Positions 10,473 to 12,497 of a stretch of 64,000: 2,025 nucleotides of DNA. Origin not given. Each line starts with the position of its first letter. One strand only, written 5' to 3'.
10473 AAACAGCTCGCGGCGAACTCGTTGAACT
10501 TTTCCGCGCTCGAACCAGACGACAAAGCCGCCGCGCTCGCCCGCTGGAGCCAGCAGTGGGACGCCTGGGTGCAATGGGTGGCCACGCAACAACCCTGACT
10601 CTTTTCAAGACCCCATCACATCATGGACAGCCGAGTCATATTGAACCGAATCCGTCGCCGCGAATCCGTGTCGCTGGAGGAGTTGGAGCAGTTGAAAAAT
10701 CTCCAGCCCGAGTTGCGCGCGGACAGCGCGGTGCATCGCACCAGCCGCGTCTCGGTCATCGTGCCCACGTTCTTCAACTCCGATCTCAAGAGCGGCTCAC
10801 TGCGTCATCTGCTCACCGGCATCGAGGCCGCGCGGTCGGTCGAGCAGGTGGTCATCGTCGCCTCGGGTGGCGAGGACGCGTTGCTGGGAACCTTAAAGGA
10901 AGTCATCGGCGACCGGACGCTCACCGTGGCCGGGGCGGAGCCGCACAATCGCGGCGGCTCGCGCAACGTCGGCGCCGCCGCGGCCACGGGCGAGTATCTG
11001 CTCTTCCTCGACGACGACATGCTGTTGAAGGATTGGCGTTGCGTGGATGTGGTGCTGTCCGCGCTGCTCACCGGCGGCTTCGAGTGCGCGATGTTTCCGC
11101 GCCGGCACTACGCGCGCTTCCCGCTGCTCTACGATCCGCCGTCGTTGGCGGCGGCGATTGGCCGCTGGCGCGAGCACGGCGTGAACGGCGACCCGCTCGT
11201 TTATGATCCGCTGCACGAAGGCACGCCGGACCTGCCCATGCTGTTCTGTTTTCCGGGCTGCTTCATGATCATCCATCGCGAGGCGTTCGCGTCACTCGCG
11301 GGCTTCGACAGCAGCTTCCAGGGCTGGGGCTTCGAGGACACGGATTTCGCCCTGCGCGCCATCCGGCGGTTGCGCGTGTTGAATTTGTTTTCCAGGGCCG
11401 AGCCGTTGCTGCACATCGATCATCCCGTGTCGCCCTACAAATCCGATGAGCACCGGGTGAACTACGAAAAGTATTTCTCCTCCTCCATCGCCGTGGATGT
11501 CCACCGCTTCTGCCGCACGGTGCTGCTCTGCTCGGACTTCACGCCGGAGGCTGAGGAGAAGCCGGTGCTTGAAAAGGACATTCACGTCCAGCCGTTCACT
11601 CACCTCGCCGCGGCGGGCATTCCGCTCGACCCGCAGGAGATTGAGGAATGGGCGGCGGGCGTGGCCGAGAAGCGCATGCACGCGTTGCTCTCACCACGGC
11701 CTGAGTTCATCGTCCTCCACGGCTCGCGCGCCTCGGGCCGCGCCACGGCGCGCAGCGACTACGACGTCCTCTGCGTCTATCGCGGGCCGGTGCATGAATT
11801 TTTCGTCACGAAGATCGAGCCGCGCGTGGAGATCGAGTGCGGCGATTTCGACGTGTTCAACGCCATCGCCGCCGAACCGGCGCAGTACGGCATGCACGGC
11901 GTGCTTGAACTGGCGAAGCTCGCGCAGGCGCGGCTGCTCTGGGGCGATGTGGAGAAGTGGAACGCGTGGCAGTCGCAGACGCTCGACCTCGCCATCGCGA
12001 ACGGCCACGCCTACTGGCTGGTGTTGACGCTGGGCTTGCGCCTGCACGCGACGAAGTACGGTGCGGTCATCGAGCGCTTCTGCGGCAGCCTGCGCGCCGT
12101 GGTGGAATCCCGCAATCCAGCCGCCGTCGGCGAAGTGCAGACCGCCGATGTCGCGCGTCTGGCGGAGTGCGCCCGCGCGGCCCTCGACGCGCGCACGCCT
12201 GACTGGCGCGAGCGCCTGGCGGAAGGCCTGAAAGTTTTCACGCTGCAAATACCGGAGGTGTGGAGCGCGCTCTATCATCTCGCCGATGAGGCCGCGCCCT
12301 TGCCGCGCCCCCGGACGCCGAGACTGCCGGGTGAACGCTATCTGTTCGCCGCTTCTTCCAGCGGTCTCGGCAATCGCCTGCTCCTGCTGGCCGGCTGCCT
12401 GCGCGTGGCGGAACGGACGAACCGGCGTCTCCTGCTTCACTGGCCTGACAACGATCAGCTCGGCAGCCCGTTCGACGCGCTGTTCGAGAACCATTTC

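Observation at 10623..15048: Unusual glycosylation locus: GT2 + nucleotidyltransferase + fucosyltransferase-like tri-domain protein, followed by a paralogous stand-alone FucT-like gene and a DxD nucleotide-sugar transferase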

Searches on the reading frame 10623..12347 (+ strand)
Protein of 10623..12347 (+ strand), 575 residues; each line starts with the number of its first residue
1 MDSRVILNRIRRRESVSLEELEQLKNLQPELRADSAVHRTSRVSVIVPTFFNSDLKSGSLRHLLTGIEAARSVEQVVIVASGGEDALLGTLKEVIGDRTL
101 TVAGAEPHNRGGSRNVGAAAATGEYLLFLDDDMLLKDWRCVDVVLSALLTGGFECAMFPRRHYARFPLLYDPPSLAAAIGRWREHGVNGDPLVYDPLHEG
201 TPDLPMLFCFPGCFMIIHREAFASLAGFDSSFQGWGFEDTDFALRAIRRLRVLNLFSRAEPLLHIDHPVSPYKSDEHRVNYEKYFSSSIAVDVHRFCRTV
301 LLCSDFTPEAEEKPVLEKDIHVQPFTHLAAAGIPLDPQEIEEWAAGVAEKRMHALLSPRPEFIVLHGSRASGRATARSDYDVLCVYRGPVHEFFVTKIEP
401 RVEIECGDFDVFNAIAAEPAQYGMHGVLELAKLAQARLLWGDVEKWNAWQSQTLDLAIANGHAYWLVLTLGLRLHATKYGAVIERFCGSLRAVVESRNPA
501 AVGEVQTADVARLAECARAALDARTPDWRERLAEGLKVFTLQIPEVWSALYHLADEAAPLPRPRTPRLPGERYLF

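Call 25: search_solved_structures(query=A2, max_evalue=10, show_alignments=0)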
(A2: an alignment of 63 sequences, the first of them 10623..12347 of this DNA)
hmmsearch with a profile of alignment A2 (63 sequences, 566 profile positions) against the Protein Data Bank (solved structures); distinct sequences matched with E-value up to 10: 58.
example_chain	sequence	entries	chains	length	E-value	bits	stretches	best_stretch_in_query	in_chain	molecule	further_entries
6h1j_A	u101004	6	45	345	1.3e-07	33.7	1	39-138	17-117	Probable ss-1,3-N-acetylglucosaminyltransferase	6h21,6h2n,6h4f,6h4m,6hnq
2z87_A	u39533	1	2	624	3.7e-05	25.6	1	43-250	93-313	Chondroitin synthase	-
2z86_A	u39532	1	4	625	3.7e-05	25.6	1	43-250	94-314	Chondroitin synthase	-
3lw6_A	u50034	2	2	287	4.2e-05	25.4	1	212-247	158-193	Beta-4-galactosyltransferase 7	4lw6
5tze_C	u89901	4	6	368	8.4e-05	24.4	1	44-134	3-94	Glycosyl transferase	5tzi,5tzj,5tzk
5tz8_A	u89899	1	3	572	0.00016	23.5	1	44-134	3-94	Glycosyl transferase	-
9jma_A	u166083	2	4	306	0.00023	22.9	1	44-135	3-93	GalNAc(5)-diNAcBac-PP-undecaprenol beta-1,3-glucosyltransferase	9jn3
8bz8_A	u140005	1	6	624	0.00026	22.8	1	38-133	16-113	Glycosyltransferase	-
8bz4_A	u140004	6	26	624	0.00026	22.8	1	38-133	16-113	Glycosyltransferase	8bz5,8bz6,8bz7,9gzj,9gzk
4lw3_A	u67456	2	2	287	0.00054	21.7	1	212-247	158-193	Beta-4-galactosyltransferase 7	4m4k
5hea_A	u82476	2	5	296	0.001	20.8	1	42-137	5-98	Putative glycosyltransferase (GalT1)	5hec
7ae2_B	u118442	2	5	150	0.0015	20.2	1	360-396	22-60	MNT ANTITOXIN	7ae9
6pxu_A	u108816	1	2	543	0.0016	20.2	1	37-131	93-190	Polypeptide N-acetylgalactosaminyltransferase 12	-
5mlz_A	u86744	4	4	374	0.0023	19.7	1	35-134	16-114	Dolichol monophosphate mannose synthase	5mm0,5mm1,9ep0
6egs_A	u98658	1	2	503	0.0026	19.5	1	43-131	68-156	Polypeptide N-acetylgalactosaminyltransferase 2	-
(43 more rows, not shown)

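Call 33: find_related_loci(query=A2, collection=genome_contigs, flank=10000)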
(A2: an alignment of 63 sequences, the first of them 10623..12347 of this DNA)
Query A2 (575 aa) in genome_contigs; peptide patterns used: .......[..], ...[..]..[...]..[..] (x = any residue, [..] = any of these).
141 stretches matched a pattern; 85 encode a relative of the query (tblastn E <= 1e-3); the best 80 are kept; 80 distinct loci.
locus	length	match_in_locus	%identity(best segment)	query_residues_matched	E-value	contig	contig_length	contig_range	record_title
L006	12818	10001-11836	90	1-575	0e+0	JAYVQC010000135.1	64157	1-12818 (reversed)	MAG: Akkermansia sp. isolate GL72_UP_concoct_20 GL72_UP_concoct_20_134, whole genome shotgun sequence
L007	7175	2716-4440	80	1-575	0e+0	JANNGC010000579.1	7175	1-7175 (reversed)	MAG: Pedosphaera sp. isolate OTE_75_metabat_229 OTE_75_k141_2407647, whole genome shotgun sequence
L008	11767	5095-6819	80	1-575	0e+0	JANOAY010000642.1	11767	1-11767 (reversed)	MAG: Pedosphaera sp. isolate VAR_18_metabat_257_sub VAR_18_k141_2300411, whole genome shotgun sequence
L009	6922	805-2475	51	1-553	5e-155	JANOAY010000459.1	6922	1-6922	MAG: Pedosphaera sp. isolate VAR_18_metabat_257_sub VAR_18_k141_4045241, whole genome shotgun sequence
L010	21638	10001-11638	43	25-565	1e-137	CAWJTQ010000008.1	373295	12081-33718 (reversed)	MAG: uncultured Isosphaeraceae bacterium isolate MFD04463.bin.2.81 genome assembly, contig: contig_27952, whole genome s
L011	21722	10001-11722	37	25-550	1e-126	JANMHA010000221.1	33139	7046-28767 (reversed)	MAG: Pirellula sp. isolate OTE_70_metabat_354 OTE_70_k141_1596500, whole genome shotgun sequence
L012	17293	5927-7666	39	20-553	1e-117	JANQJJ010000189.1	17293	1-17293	MAG: Pirellulaceae bacterium isolate PL25a_bin.111 k99_2555689, whole genome shotgun sequence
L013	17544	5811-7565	36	21-565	2e-115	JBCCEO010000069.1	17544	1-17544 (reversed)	MAG: Planctomycetota bacterium isolate P01_B01_bin.109 k141_3053495_length_17544_cov_8.2537, whole genome shotgun sequen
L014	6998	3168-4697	35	42-553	8e-110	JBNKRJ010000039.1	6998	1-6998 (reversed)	MAG: Bacteroidales bacterium isolate B1B2.bin.6.orig k141_1711402, whole genome shotgun sequence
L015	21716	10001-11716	39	1-559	5e-109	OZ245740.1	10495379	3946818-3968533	MAG: Limisphaerales bacterium isolate 18d4b110-818c-4cb3-93cd-e2494454740f genome assembly, chromosome: 1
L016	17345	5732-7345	40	29-550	6e-105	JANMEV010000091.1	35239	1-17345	MAG: Planctomycetota bacterium isolate OTE_70b_metabat_413 OTE_70b_k141_3972274, whole genome shotgun sequence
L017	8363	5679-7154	38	25-498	2e-104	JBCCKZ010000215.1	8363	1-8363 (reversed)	MAG: Planctomycetota bacterium isolate P01_C01_bin.15 k141_402891_length_8363_cov_48.9801, whole genome shotgun sequence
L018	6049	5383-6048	45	25-245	1e-60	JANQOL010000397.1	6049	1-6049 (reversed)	MAG: Pirellulaceae bacterium isolate IP29b_bin.132 k99_1599438, whole genome shotgun sequence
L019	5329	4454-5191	30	25-267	2e-14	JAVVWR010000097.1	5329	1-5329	MAG: Burkholderiaceae bacterium isolate CGS10Y3-bin11 NODE_15195_length_5329_cov_18.454873, whole genome shotgun sequenc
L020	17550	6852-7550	29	43-268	3e-12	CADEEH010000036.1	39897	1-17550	MAG: uncultured Burkholderiales bacterium isolate Burkholderiales sp. RBC005 genome assembly, contig: MAG005_36, whole g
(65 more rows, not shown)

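Call 49: search_protein_representatives(alignment_id=A2)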
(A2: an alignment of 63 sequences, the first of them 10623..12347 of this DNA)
Query: 63 sequences, 566 profile positions. Proteins with E-value up to 0.001 (for the whole library): 19422; up to 1e-10: 974; up to 1e-30: 49. The best 150 are listed.
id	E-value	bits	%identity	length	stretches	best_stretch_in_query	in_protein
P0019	7.5e-230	780.6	-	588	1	1-563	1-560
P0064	6.0e-229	777.7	-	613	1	1-564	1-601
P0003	1.2e-227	773.3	-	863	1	1-563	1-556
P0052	3.8e-224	761.8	-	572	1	1-562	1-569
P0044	9.3e-224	760.5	-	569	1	1-564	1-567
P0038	2.4e-216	736.0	-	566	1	1-564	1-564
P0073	1.5e-214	730.1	-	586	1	1-564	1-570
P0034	3.2e-210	715.8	-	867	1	1-563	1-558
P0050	1.1e-209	714.0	-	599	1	1-563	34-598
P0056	5.5e-208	708.4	-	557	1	1-563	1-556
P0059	1.0e-206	704.2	-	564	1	25-562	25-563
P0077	4.4e-200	682.4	-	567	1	1-564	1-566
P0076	6.5e-191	652.1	-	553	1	23-564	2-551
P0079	3.0e-189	646.6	-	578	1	1-562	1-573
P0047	3.5e-180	616.7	-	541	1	56-554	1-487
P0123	3.6e-43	164.3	-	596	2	44-293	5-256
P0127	2.8e-39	151.5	-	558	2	57-305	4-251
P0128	1.1e-38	149.5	-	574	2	43-310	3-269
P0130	1.4e-37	145.9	-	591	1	40-479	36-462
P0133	6.2e-36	140.4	-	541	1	44-313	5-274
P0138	5.9e-34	133.9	-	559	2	221-442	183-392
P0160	1.6e-24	102.8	-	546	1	42-546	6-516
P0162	4.0e-24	101.4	-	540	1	46-475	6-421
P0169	5.4e-23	97.7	-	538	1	45-500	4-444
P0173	2.7e-22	95.4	-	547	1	39-415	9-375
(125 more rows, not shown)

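Call 50: search_protein_families(library=pfam, proteins=[P0123, P0127, P0128, P0130, P0133, P0160, P0162, P0169, P0173, P0138], max_evalue=0.01)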
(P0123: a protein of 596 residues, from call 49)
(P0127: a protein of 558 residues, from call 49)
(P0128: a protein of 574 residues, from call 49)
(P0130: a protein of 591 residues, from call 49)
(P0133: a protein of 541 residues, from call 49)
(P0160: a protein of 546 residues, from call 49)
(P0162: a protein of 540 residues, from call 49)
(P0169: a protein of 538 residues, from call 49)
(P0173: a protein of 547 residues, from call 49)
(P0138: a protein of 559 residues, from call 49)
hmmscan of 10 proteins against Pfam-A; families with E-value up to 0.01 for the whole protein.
P0123 (596 aa): 8 families
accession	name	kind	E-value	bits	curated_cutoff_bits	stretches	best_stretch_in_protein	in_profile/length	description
PF00535.33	Glycos_transf_2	-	2e-47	161.7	23.3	2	318-449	1-127/168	Glycosyl transferase family 2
PF10111.15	Glyco_tranf_2_2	-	2.7e-35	122.6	27.3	2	6-216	1-204/276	Glycosyltransferase like family 2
PF02709.20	Glyco_transf_7C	-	5e-19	68.2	23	2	181-219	25-63/78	N-terminal domain of galactosyltransferase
PF13641.12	Glyco_tranf_2_3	-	6.6e-17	62.7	27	2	5-131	3-127/230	Glycosyltransferase like family 2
PF13632.12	Glyco_trans_2_3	-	2.7e-06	27.8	27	0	406-545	3-126/198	Glycosyl transferase family group 2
PF13704.12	Glyco_tranf_2_4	-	2.1e-05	25.4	27.5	1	39-113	21-94/98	Glycosyl transferase family 2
PF05679.22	CHGN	-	0.00017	21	23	0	472-520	415-458/512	Chondroitin N-acetylgalactosaminyltransferase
PF13712.12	Glyco_tranf_2_5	-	0.0011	19.2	27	0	66-117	31-80/210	Glycosyltransferase like family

P0127 (558 aa): 6 families
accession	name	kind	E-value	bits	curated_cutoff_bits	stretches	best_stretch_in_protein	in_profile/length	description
PF00535.33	Glycos_transf_2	-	9.5e-32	110.7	23.3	2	9-89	14-94/168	Glycosyl transferase family 2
PF10111.15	Glyco_tranf_2_2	-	1.7e-19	70.8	27.3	2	8-201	15-206/276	Glycosyltransferase like family 2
PF13641.12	Glyco_tranf_2_3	-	1.7e-13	51.5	27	2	9-113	17-126/230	Glycosyltransferase like family 2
PF02709.20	Glyco_transf_7C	-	8.6e-12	45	23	1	164-196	25-57/78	N-terminal domain of galactosyltransferase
PF05679.22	CHGN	-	0.00021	20.7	23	0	167-210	435-475/512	Chondroitin N-acetylgalactosaminyltransferase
PF13632.12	Glyco_trans_2_3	-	0.0022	18.2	27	0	366-491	3-115/198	Glycosyl transferase family group 2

P0128 (574 aa): 5 families
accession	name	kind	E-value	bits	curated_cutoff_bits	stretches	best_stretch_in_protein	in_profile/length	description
PF00535.33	Glycos_transf_2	-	1.3e-36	126.5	23.3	2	5-128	1-121/168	Glycosyl transferase family 2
PF10111.15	Glyco_tranf_2_2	-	3.5e-22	79.6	27.3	1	5-210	1-202/276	Glycosyltransferase like family 2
PF13641.12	Glyco_tranf_2_3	-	1.8e-14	54.8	27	2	4-125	3-125/230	Glycosyltransferase like family 2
PF02709.20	Glyco_transf_7C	-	2.9e-11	43.3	23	1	172-228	20-77/78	N-terminal domain of galactosyltransferase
PF12804.13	NTP_transf_3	-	0.00038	21.1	27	0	324-439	39-152/160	MobA-like NTP transferase domain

P0130 (591 aa): 5 families
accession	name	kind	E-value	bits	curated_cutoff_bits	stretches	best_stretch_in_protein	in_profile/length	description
PF00535.33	Glycos_transf_2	-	6.6e-16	59.1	23.3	1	41-142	1-99/168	Glycosyl transferase family 2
PF10111.15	Glyco_tranf_2_2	-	8.8e-12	45.5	27.3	1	73-136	31-96/276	Glycosyltransferase like family 2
PF13641.12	Glyco_tranf_2_3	-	5.6e-09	36.8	27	1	38-157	1-123/230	Glycosyltransferase like family 2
PF02709.20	Glyco_transf_7C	-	6.2e-05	23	23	1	214-245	25-56/78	N-terminal domain of galactosyltransferase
PF22014.2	DUF6932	-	0.0041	18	27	0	318-375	22-80/142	Family of unknown function (DUF6932)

P0133 (541 aa): 6 families
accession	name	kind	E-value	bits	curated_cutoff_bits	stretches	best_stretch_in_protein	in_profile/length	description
PF00535.33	Glycos_transf_2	-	5.1e-15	56.2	23.3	1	7-119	2-112/168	Glycosyl transferase family 2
PF10111.15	Glyco_tranf_2_2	-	2.6e-12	47.3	27.3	2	176-214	169-207/276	Glycosyltransferase like family 2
PF02709.20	Glyco_transf_7C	-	1.6e-09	37.7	23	1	170-218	19-67/78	N-terminal domain of galactosyltransferase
PF12804.13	NTP_transf_3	-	0.0006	20.5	27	1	20-129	22-133/160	MobA-like NTP transferase domain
PF13641.12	Glyco_tranf_2_3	-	0.00067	20.2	27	1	2-112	1-113/230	Glycosyltransferase like family 2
PF13506.12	Glyco_transf_21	-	0.0015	18.4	21.7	1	72-112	16-56/174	Glycosyl transferase family 21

P0160 (546 aa): 4 families
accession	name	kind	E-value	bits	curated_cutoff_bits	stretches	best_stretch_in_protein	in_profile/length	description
PF10111.15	Glyco_tranf_2_2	-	8.9e-14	52.1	27.3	1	42-222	32-206/276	Glycosyltransferase like family 2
PF02709.20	Glyco_transf_7C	-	7.1e-10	38.8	23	1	178-218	18-58/78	N-terminal domain of galactosyltransferase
PF00535.33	Glycos_transf_2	-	7.1e-08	33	23.3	1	36-150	25-136/168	Glycosyl transferase family 2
PF05679.22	CHGN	-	0.0041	16.4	23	1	191-224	437-470/512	Chondroitin N-acetylgalactosaminyltransferase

P0162 (540 aa): 5 families
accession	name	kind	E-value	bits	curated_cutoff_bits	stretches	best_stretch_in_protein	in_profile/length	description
PF10111.15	Glyco_tranf_2_2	-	1.2e-14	55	27.3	1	15-224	9-216/276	Glycosyltransferase like family 2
PF00535.33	Glycos_transf_2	-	1.3e-12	48.4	23.3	1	6-136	2-131/168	Glycosyl transferase family 2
PF02709.20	Glyco_transf_7C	-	1.9e-07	31.1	23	1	168-211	15-58/78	N-terminal domain of galactosyltransferase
PF13641.12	Glyco_tranf_2_3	-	5.4e-05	23.7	27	1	17-105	13-106/230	Glycosyltransferase like family 2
PF05679.22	CHGN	-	0.0044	16.3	23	0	186-227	439-483/512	Chondroitin N-acetylgalactosaminyltransferase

P0169 (538 aa): 4 families
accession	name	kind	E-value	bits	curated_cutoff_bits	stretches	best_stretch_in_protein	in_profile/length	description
PF00535.33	Glycos_transf_2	-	9.7e-12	45.6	23.3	1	33-134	27-131/168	Glycosyl transferase family 2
PF10111.15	Glyco_tranf_2_2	-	1.7e-08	34.7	27.3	1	20-208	17-201/276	Glycosyltransferase like family 2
PF02709.20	Glyco_transf_7C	-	3.9e-05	23.6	23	1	162-208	11-57/78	N-terminal domain of galactosyltransferase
PF13712.12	Glyco_tranf_2_5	-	0.0014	18.8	27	1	45-108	13-79/210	Glycosyltransferase like family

P0173 (547 aa): 5 families
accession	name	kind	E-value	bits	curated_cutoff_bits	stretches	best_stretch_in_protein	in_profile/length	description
PF10111.15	Glyco_tranf_2_2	-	1.1e-13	51.7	27.3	1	48-223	32-202/276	Glycosyltransferase like family 2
PF00535.33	Glycos_transf_2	-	2.9e-11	44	23.3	1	48-143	30-128/168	Glycosyl transferase family 2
PF02709.20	Glyco_transf_7C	-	3.8e-10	39.7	23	1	184-228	19-62/78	N-terminal domain of galactosyltransferase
PF13641.12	Glyco_tranf_2_3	-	0.0025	18.3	27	1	50-222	36-196/230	Glycosyltransferase like family 2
PF05679.22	CHGN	-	0.0073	15.6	23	0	195-230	436-471/512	Chondroitin N-acetylgalactosaminyltransferase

P0138 (559 aa): 4 families
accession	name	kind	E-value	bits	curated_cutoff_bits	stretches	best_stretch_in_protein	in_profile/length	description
PF00535.33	Glycos_transf_2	-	1.5e-12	48.2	23.3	1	7-121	1-114/168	Glycosyl transferase family 2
PF10111.15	Glyco_tranf_2_2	-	7.3e-11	42.5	27.3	2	37-111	29-105/276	Glycosyltransferase like family 2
PF02709.20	Glyco_transf_7C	-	9.1e-07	28.9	23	1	163-212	5-57/78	N-terminal domain of galactosyltransferase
PF13641.12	Glyco_tranf_2_3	-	0.0027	18.2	27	1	6-124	3-124/230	Glycosyltransferase like family 2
